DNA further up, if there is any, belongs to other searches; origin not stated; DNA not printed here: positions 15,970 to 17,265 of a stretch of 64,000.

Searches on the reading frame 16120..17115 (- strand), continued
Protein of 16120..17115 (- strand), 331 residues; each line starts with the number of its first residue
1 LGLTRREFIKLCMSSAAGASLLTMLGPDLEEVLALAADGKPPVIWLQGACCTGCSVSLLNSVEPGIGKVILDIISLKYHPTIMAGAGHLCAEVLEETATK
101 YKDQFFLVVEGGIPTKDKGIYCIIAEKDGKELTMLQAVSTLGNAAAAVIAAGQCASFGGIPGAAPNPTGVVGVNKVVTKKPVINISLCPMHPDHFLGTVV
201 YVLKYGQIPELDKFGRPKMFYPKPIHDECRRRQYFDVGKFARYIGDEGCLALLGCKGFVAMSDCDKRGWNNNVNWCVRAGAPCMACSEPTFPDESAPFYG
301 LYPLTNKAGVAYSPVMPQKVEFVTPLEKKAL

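Call 58: find_homologous_proteins(query=L001:10687-12276:+)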
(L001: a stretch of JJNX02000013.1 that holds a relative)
Query L001:10687-12276:+ (529 aa): 8000 proteins with E <= 0.001 among 8000 candidates; the best 120 are listed.
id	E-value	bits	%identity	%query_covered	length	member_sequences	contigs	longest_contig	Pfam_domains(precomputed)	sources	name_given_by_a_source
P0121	0.0e+0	1220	100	100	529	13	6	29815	PF14697.12,PF02906.20,PF12797.13,PF02256.23,PF12837.13,PF00037.33,PF13484.12,PF12838.13,PF13534.12,PF13237.12,PF13187.12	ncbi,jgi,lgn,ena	-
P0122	1.8e-258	877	72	98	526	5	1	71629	PF14697.12,PF02906.20,PF12797.13,PF02256.23,PF12837.13,PF00037.33,PF13484.12,PF12838.13,PF13237.12,PF13187.12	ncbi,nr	ncbi:MAG: [FeFe] hydrogenase, group A [Bacillota bacterium]|nr:[FeFe] hydrogenase, group A [Bacillot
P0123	2.7e-258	876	70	96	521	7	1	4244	PF14697.12,PF02906.20,PF12797.13,PF02256.23,PF12837.13,PF00037.33,PF13484.12,PF12838.13,PF13237.12,PF13187.12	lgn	-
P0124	9.2e-254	861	71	97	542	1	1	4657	PF02906.20,PF12797.13,PF02256.23,PF12837.13,PF00037.33,PF13484.12,PF12838.13,PF13237.12,PF13187.12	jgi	jgi:iron-only hydrogenase group A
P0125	1.6e-253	860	70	97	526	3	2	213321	PF14697.12,PF02906.20,PF12797.13,PF02256.23,PF12837.13,PF00037.33,PF12838.13,PF13237.12,PF13187.12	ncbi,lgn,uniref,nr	ncbi:[FeFe] hydrogenase, group A [Desulfotomaculum arcticum]|uniref:[FeFe] hydrogenase, group A n=1 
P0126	1.9e-252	857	72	95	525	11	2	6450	PF14697.12,PF02906.20,PF12797.13,PF02256.23,PF12837.13,PF00037.33,PF13484.12,PF12838.13,PF13237.12,PF13187.12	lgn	-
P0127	4.4e-252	856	70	97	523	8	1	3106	PF02906.20,PF12797.13,PF02256.23,PF12837.13,PF00037.33,PF12838.13,PF13237.12,PF13187.12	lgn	-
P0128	9.9e-251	851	69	98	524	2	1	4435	PF14697.12,PF02906.20,PF12797.13,PF02256.23,PF12837.13,PF00037.33,PF12838.13,PF13534.12,PF13237.12,PF13187.12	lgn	-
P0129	3.9e-249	846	70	96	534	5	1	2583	PF02906.20,PF12797.13,PF02256.23,PF12837.13,PF00037.33,PF12838.13,PF13237.12,PF13187.12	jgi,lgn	-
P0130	1.2e-247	841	71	95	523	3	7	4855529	PF02906.20,PF12797.13,PF02256.23,PF12838.13,PF13237.12,PF13183.12,PF13187.12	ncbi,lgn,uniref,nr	ncbi:[FeFe] hydrogenase, group A [Desulfoscipio gibsoniae]|uniref:Hydrogenase, Fe-only n=1 Tax=Desul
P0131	6.6e-247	839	68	96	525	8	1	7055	PF02906.20,PF12797.13,PF02256.23,PF12837.13,PF00037.33,PF12838.13,PF13237.12,PF13187.12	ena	-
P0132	2.8e-246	836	68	97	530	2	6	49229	PF14697.12,PF02906.20,PF12797.13,PF02256.23,PF00037.33,PF12838.13,PF13237.12,PF13187.12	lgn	-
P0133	3.2e-246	836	70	95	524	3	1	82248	PF02906.20,PF12797.13,PF02256.23,PF13484.12,PF12838.13,PF13534.12,PF13237.12,PF13187.12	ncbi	-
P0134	4.1e-246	836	68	96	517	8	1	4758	PF14697.12,PF02906.20,PF12797.13,PF02256.23,PF12838.13,PF13237.12,PF13183.12,PF13187.12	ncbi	-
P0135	1.4e-245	834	69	97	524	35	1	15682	PF14697.12,PF02906.20,PF12797.13,PF02256.23,PF12837.13,PF00037.33,PF12838.13,PF13237.12,PF13187.12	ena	-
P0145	3.6e-243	826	69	95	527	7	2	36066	PF14697.12,PF02906.20,PF12797.13,PF02256.23,PF12837.13,PF00037.33,PF12838.13,PF13237.12,PF13187.12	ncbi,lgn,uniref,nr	ncbi:[FeFe] hydrogenase, group A [Pelotomaculum terephthalicicum JT]|uniref:[FeFe] hydrogenase, grou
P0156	5.2e-237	806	68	95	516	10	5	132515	PF14697.12,PF02906.20,PF12797.13,PF02256.23,PF12837.13,PF00037.33,PF12838.13,PF13237.12,PF13187.12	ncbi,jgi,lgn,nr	ncbi:MAG TPA: hydrogenase [Desulfotomaculum sp.]|nr:MAG: Iron only hydrogenase large subunit, C-term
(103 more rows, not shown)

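Call 59: find_encoding_contigs(protein=P0145, flank=5000, max_places=2)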
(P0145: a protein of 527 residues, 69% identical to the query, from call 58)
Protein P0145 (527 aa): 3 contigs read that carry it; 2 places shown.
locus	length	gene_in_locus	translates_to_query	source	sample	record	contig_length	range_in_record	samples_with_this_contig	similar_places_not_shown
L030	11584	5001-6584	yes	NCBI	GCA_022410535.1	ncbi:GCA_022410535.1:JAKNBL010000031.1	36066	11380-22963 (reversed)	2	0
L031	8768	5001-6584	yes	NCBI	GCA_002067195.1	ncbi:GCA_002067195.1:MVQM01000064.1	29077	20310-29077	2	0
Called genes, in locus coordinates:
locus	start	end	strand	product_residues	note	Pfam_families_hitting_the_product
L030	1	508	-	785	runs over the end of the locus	PF00009:GTP_EFTU (faint), PF01926:MMR_HSR1, PF02421:FeoB_N (faint), PF00350:Dynamin_N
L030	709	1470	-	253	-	PF00005:ABC_tran, PF02463:SMC_N, PF13304:AAA_21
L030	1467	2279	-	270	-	PF02361:CbiQ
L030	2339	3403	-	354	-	PF01891:CbiM, PF13190:PDGLE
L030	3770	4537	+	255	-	PF00106:adh_short, PF23441:SDR, PF08659:KR, PF13561:adh_short_C2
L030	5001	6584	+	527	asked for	PF13187:Fer4_9 (faint), PF12797:Fer4_2 (faint), PF12838:Fer4_7 (faint), PF13237:Fer4_10 (faint), PF00037:Fer4, PF12837:Fer4_6 (weak), PF02906:Fe_hyd_lg_C, PF02256:Fe_hyd_SSU, +1 more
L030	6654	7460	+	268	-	PF12797:Fer4_2 (faint), PF12838:Fer4_7, PF13187:Fer4_9 (faint), PF14697:Fer4_21 (faint), PF13247:Fer4_11, PF00037:Fer4 (weak), PF12837:Fer4_6 (weak), PF13237:Fer4_10 (weak)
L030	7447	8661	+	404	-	PF03916:NrfD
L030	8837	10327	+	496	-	-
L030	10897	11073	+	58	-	-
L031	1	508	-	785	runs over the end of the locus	PF00009:GTP_EFTU (faint), PF01926:MMR_HSR1, PF02421:FeoB_N (faint), PF00350:Dynamin_N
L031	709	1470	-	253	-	PF00005:ABC_tran, PF02463:SMC_N, PF13304:AAA_21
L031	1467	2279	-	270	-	PF02361:CbiQ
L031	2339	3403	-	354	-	PF01891:CbiM, PF13190:PDGLE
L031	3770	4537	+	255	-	PF00106:adh_short, PF23441:SDR, PF08659:KR, PF13561:adh_short_C2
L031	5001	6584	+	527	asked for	PF13187:Fer4_9 (faint), PF12797:Fer4_2 (faint), PF12838:Fer4_7 (faint), PF13237:Fer4_10 (faint), PF00037:Fer4, PF12837:Fer4_6 (weak), PF02906:Fe_hyd_lg_C, PF02256:Fe_hyd_SSU, +1 more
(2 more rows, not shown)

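Call 60: find_encoding_contigs(protein=P0130, flank=5000, max_places=2)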
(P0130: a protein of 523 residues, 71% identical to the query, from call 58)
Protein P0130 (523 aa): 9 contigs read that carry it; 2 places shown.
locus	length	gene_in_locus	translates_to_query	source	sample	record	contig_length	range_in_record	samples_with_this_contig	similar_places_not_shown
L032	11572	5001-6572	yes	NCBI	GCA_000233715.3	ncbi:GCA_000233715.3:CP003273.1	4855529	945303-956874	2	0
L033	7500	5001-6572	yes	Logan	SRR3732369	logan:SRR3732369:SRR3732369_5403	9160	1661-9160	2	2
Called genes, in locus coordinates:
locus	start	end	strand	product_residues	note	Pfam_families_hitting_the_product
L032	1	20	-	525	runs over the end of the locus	PF04055:Radical_SAM, PF06968:BATS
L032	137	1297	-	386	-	PF04055:Radical_SAM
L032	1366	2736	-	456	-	PF00350:Dynamin_N (faint), PF01926:MMR_HSR1, PF02421:FeoB_N (faint), PF00009:GTP_EFTU, PF18128:HydF_dimer, PF18133:HydF_tetramer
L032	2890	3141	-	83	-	PF21699:TM1266-like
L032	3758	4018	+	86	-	PF02416:TatA_B_E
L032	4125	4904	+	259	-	PF00902:TatC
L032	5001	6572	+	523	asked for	PF13187:Fer4_9 (faint), PF12838:Fer4_7 (faint), PF12797:Fer4_2 (faint), PF13237:Fer4_10 (faint), PF13183:Fer4_8 (faint), PF02906:Fe_hyd_lg_C, PF02256:Fe_hyd_SSU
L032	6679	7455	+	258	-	PF12797:Fer4_2 (faint), PF13237:Fer4_10 (faint), PF14697:Fer4_21 (faint), PF12838:Fer4_7 (weak), PF13247:Fer4_11, PF00037:Fer4 (weak), PF12837:Fer4_6 (weak), PF13187:Fer4_9 (weak), +1 more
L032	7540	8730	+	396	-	PF03916:NrfD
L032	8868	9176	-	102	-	PF08305:NPCBM (weak)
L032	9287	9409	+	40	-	-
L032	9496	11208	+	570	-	PF00939:Na_sulph_symp, PF03600:CitMHS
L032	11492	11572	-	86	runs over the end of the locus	PF01597:GCV_H (faint), PF00364:Biotin_lipoyl, PF25917:BSH_RND (weak), PF25973:BSH_CzcB (faint), PF25984:BSH_YknX (weak)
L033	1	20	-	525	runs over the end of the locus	PF04055:Radical_SAM, PF06968:BATS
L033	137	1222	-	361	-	PF04055:Radical_SAM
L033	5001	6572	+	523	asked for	PF13187:Fer4_9 (faint), PF12838:Fer4_7 (faint), PF12797:Fer4_2 (faint), PF13237:Fer4_10 (faint), PF13183:Fer4_8 (faint), PF02906:Fe_hyd_lg_C, PF02256:Fe_hyd_SSU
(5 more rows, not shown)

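Call 61: find_encoding_contigs(protein=P0122, flank=5000, max_places=2)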
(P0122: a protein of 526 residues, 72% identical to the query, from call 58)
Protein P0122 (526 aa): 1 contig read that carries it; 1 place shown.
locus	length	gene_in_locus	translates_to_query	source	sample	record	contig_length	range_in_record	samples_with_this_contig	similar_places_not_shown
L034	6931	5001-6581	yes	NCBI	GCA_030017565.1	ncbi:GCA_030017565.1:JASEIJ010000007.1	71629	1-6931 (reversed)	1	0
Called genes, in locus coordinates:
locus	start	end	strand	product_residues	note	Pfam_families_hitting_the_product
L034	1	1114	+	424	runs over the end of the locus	PF03952:Enolase_N, PF00113:Enolase_C, PF13378:MR_MLE_C (weak)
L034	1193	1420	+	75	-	PF03840:SecG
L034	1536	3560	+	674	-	PF03030:H_PPase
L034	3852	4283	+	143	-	PF12953:DUF3842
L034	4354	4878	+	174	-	-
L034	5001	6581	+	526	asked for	PF12797:Fer4_2 (faint), PF12837:Fer4_6 (faint), PF12838:Fer4_7 (faint), PF13187:Fer4_9 (faint), PF13237:Fer4_10 (faint), PF00037:Fer4 (weak), PF02906:Fe_hyd_lg_C, PF02256:Fe_hyd_SSU, +2 more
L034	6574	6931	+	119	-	PF12797:Fer4_2 (weak), PF13187:Fer4_9 (faint), PF13237:Fer4_10 (faint), PF13183:Fer4_8 (faint), PF12838:Fer4_7, PF13247:Fer4_11, PF00037:Fer4 (weak), PF12837:Fer4_6 (weak), +1 more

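Call 62: find_encoding_contigs(protein=P0156, flank=5000, max_places=2)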
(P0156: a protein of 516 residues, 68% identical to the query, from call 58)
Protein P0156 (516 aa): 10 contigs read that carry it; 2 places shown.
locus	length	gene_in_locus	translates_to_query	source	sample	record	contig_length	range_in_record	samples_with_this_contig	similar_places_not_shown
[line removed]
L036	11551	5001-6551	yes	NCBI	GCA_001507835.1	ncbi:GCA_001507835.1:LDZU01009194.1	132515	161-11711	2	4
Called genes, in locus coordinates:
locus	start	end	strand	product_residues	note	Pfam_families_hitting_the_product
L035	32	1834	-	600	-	PF00664:ABC_membrane, PF00005:ABC_tran, PF13555:AAA_29 (faint), PF02463:SMC_N (weak)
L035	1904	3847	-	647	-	PF13522:GATase_6, PF13537:GATase_7, PF00733:Asn_synthase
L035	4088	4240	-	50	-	-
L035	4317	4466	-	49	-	-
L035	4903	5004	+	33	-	-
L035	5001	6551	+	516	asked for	PF12838:Fer4_7 (faint), PF13187:Fer4_9 (faint), PF12797:Fer4_2 (faint), PF13237:Fer4_10 (faint), PF00037:Fer4, PF12837:Fer4_6 (weak), PF02906:Fe_hyd_lg_C, PF02256:Fe_hyd_SSU, +1 more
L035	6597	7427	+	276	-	PF13187:Fer4_9 (faint), PF25160:LdpA_Fe-S-bd (faint), PF12797:Fer4_2 (faint), PF14697:Fer4_21 (faint), PF13247:Fer4_11, PF00037:Fer4 (weak), PF12837:Fer4_6 (weak), PF13237:Fer4_10 (weak), +1 more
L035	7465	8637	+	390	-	PF03916:NrfD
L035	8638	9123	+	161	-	PF12953:DUF3842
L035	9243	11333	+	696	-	PF21226:MalQ_N, PF02446:Glyco_hydro_77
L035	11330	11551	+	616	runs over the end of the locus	PF00128:Alpha-amylase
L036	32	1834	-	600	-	PF00664:ABC_membrane, PF00005:ABC_tran, PF13555:AAA_29 (faint), PF02463:SMC_N (weak)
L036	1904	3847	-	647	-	PF13522:GATase_6, PF13537:GATase_7, PF00733:Asn_synthase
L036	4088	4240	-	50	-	-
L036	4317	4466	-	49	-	-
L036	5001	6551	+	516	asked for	PF12838:Fer4_7 (faint), PF13187:Fer4_9 (faint), PF12797:Fer4_2 (faint), PF13237:Fer4_10 (faint), PF00037:Fer4, PF12837:Fer4_6 (weak), PF02906:Fe_hyd_lg_C, PF02256:Fe_hyd_SSU, +1 more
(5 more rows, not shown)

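Call 67: find_encoding_contigs(protein=P0006, flank=7000, max_places=4)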
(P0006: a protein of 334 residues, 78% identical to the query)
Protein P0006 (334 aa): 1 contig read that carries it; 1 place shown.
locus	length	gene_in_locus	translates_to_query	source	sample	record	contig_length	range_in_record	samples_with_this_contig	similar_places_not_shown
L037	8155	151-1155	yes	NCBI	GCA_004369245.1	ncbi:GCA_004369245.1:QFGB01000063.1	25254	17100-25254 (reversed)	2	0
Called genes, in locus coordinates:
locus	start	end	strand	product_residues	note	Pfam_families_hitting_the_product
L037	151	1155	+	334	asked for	PF01058:Oxidored_q6, PF14720:NiFe_hyd_SSU_C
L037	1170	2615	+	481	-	PF27537:HoxH (weak), PF00374:NiFeSe_Hases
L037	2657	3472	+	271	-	PF12797:Fer4_2 (faint), PF14697:Fer4_21 (faint), PF12838:Fer4_7 (faint), PF13247:Fer4_11, PF00037:Fer4 (weak), PF12837:Fer4_6 (weak), PF13187:Fer4_9 (weak), PF13237:Fer4_10 (weak)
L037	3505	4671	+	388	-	PF03916:NrfD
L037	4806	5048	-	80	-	PF02416:TatA_B_E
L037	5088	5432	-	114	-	PF04020:Phage_holin_4_2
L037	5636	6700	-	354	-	PF02277:DBI_PRT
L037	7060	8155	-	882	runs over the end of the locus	PF09992:NAGPA, PF00395:SLH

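Call 68: list_cluster_members(proteins=[P0006, P0012, P0013])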
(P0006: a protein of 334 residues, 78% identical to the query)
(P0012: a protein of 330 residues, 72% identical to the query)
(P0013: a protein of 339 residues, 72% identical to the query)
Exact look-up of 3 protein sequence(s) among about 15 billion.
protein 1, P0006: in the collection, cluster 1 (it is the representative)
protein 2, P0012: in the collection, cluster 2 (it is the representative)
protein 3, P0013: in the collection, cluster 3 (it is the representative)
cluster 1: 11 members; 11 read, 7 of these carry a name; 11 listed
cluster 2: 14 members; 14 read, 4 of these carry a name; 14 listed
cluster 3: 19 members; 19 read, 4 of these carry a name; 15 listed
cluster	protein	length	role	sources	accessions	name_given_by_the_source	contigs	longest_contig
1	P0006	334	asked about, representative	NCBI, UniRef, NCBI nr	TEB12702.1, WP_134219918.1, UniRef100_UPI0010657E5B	Periplasmic (NiFeSe) hydrogenase small subunit precursor [Pelotomaculum sp. FP] | hydrogenase small subunit n=1 Tax=Pelotomaculum sp. FP TaxID=261474 RepID=UPI0010657E5B | hydrogenase small subunit [Pelotomaculum sp. FP]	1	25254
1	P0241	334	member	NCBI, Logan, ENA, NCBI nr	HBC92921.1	MAG TPA: iron hydrogenase [Pelotomaculum sp.] | iron hydrogenase [Pelotomaculum sp.]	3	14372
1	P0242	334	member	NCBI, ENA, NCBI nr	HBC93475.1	MAG TPA: iron hydrogenase [Pelotomaculum sp.] | iron hydrogenase [Pelotomaculum sp.]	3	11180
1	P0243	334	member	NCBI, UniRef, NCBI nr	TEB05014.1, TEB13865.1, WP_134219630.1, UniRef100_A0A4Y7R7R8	Periplasmic (NiFeSe) hydrogenase small subunit precursor [Pelotomaculum schinkii] | Periplasmic (NiFeSe) hydrogenase small subunit n=1 Tax=Pelotomaculum schinkii TaxID=78350 ... | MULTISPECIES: hydrogenase small subunit [Pelotomaculum]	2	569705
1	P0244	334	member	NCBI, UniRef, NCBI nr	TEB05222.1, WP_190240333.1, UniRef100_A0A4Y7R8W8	Periplasmic (NiFeSe) hydrogenase small subunit precursor [Pelotomaculum schinkii] | Periplasmic (NiFeSe) hydrogenase small subunit n=1 Tax=Pelotomaculum schinkii TaxID=78350 ... | hydrogenase small subunit [Pelotomaculum schinkii]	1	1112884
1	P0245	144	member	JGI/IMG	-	hydrogenase small subunit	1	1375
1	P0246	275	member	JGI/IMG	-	hydrogenase small subunit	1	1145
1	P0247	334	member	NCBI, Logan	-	-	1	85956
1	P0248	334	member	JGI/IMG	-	-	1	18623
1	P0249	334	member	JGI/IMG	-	-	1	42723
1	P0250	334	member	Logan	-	-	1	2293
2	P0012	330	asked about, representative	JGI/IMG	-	-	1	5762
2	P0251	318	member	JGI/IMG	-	hydrogenase small subunit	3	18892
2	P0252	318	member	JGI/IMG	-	hydrogenase small subunit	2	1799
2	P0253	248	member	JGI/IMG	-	hydrogenase small subunit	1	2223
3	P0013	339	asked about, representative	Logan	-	-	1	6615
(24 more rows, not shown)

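Call 69: find_encoding_contigs(protein=P0243, flank=8000, max_places=3)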
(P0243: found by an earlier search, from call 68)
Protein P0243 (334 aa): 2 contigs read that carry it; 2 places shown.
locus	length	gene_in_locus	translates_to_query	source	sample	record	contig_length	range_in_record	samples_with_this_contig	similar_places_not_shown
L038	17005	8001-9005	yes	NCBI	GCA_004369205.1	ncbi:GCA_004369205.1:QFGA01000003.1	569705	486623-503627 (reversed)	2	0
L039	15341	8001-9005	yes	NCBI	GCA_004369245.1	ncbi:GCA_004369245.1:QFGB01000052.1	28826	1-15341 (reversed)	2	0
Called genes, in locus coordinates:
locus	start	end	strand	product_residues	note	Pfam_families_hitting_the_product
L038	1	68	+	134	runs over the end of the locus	PF09719:C_GCAxxG_C_C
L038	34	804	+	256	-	PF00501:AMP-binding (weak)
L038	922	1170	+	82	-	PF02625:XdhC_CoxI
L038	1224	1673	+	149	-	PF02579:Nitro_FeMo-Co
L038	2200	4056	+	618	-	PF02730:AFOR_N, PF01314:AFOR_C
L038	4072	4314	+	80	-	PF02597:ThiS, PF14451:Ub-Mut7C (weak)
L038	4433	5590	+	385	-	PF00465:Fe-ADH, PF13685:Fe-ADH_2, PF25137:ADH_Fe_C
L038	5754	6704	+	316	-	PF25928:DUF7973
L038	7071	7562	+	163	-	PF01467:CTP_transf_like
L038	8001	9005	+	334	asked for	PF01058:Oxidored_q6, PF14720:NiFe_hyd_SSU_C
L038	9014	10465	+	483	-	PF27537:HoxH, PF00374:NiFeSe_Hases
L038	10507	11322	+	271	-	PF12797:Fer4_2 (faint), PF13237:Fer4_10 (faint), PF14697:Fer4_21 (faint), PF12838:Fer4_7 (faint), PF13247:Fer4_11, PF00037:Fer4 (weak), PF12837:Fer4_6 (weak), PF13187:Fer4_9 (weak)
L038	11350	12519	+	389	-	PF03916:NrfD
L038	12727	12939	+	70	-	PF02416:TatA_B_E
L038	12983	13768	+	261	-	PF00902:TatC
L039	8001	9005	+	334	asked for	PF01058:Oxidored_q6, PF14720:NiFe_hyd_SSU_C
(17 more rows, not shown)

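Call 70: find_encoding_contigs(protein=P0244, flank=8000, max_places=2)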
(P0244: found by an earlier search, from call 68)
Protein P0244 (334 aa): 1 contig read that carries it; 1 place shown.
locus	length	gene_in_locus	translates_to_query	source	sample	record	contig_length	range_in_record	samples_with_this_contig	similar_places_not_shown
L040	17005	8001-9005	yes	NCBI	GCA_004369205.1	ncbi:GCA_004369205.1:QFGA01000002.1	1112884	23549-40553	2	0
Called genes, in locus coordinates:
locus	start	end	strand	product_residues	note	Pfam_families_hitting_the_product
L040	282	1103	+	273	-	PF24859:FdhE_central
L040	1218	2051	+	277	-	PF12797:Fer4_2 (faint), PF12837:Fer4_6 (faint), PF13237:Fer4_10 (faint), PF14697:Fer4_21 (faint), PF12838:Fer4_7 (faint), PF13187:Fer4_9 (faint), PF13247:Fer4_11, PF00037:Fer4 (weak)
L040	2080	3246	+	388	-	PF03916:NrfD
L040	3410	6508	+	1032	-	-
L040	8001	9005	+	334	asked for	PF01058:Oxidored_q6, PF14720:NiFe_hyd_SSU_C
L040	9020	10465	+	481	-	PF27537:HoxH (weak), PF00374:NiFeSe_Hases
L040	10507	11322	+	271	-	PF12797:Fer4_2 (faint), PF14697:Fer4_21 (faint), PF12838:Fer4_7 (faint), PF13247:Fer4_11, PF00037:Fer4 (weak), PF12837:Fer4_6 (weak), PF13187:Fer4_9 (weak), PF13237:Fer4_10 (weak)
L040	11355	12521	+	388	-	PF03916:NrfD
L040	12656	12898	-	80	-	PF02416:TatA_B_E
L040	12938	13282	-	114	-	PF04020:Phage_holin_4_2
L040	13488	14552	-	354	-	PF02277:DBI_PRT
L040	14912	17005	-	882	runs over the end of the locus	PF09992:NAGPA, PF00395:SLH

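Call 83: find_encoding_contigs(protein=P0011, flank=4000, max_places=1)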
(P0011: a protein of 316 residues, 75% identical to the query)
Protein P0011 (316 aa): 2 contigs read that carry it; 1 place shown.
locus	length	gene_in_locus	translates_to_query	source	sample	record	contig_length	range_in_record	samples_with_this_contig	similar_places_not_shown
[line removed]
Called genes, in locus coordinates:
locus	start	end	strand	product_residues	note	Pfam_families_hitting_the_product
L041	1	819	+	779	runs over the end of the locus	PF00708:Acylphosphatase, PF07503:zf-HYPF, PF01300:Sua5_yciO_yrdC, PF17788:HypF_C, PF22521:HypF_C_2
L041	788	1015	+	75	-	PF01455:HupF_HypC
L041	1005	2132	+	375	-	PF01924:HypD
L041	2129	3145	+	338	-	PF00586:AIRS, PF02769:AIRS_C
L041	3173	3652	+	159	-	PF01750:HycI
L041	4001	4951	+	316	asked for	PF01058:Oxidored_q6, PF14720:NiFe_hyd_SSU_C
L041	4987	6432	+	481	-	PF27537:HoxH, PF00374:NiFeSe_Hases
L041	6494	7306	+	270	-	PF12797:Fer4_2 (weak), PF12837:Fer4_6 (faint), PF14697:Fer4_21 (faint), PF12838:Fer4_7 (weak), PF13247:Fer4_11, PF00037:Fer4 (weak), PF13187:Fer4_9 (weak), PF13237:Fer4_10 (weak)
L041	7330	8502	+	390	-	PF03916:NrfD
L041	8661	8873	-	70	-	PF02416:TatA_B_E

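Call 84: find_encoding_contigs(protein=P0017, flank=4000, max_places=1)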
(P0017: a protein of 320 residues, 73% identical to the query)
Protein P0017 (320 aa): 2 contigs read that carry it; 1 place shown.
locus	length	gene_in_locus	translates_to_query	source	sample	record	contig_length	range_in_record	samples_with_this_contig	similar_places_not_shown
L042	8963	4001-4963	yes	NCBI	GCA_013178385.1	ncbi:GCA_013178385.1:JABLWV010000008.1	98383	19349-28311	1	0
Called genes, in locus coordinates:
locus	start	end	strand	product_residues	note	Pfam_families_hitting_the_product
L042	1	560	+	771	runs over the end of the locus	PF00708:Acylphosphatase, PF07503:zf-HYPF, PF01300:Sua5_yciO_yrdC, PF17788:HypF_C, PF22521:HypF_C_2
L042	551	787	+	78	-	PF01455:HupF_HypC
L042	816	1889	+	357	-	PF01924:HypD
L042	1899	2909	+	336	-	PF00586:AIRS, PF02769:AIRS_C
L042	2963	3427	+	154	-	PF01750:HycI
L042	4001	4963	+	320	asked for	PF01058:Oxidored_q6, PF14720:NiFe_hyd_SSU_C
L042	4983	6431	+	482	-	PF27537:HoxH, PF00374:NiFeSe_Hases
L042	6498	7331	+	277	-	PF12797:Fer4_2 (faint), PF12837:Fer4_6 (faint), PF12838:Fer4_7 (weak), PF13237:Fer4_10 (faint), PF14697:Fer4_21 (faint), PF13247:Fer4_11, PF00037:Fer4 (weak), PF13187:Fer4_9 (weak)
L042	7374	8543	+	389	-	PF03916:NrfD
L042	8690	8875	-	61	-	PF01361:Tautomerase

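Call 85: find_encoding_contigs(protein=P0018, flank=4000, max_places=1)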
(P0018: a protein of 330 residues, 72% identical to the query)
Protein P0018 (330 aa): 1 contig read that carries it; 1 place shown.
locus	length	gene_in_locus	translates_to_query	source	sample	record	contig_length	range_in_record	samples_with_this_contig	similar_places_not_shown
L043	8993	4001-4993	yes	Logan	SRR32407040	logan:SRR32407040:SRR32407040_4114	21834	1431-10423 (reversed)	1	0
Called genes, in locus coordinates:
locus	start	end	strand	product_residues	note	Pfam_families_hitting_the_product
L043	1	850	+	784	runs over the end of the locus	PF00708:Acylphosphatase, PF07503:zf-HYPF, PF01300:Sua5_yciO_yrdC, PF17788:HypF_C, PF22521:HypF_C_2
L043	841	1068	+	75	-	PF01455:HupF_HypC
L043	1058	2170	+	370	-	PF01924:HypD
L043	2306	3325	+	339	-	PF00586:AIRS, PF02769:AIRS_C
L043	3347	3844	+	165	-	PF01750:HycI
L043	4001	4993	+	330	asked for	PF01058:Oxidored_q6, PF14720:NiFe_hyd_SSU_C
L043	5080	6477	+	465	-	PF00374:NiFeSe_Hases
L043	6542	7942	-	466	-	PF00571:CBS, PF00158:Sigma54_activat, PF14532:Sigma54_activ_2, PF07728:AAA_5 (weak), PF25601:AAA_lid_14, PF02954:HTH_8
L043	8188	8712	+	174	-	PF19620:DUF6125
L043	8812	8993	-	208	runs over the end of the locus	PF07238:PilZ (weak)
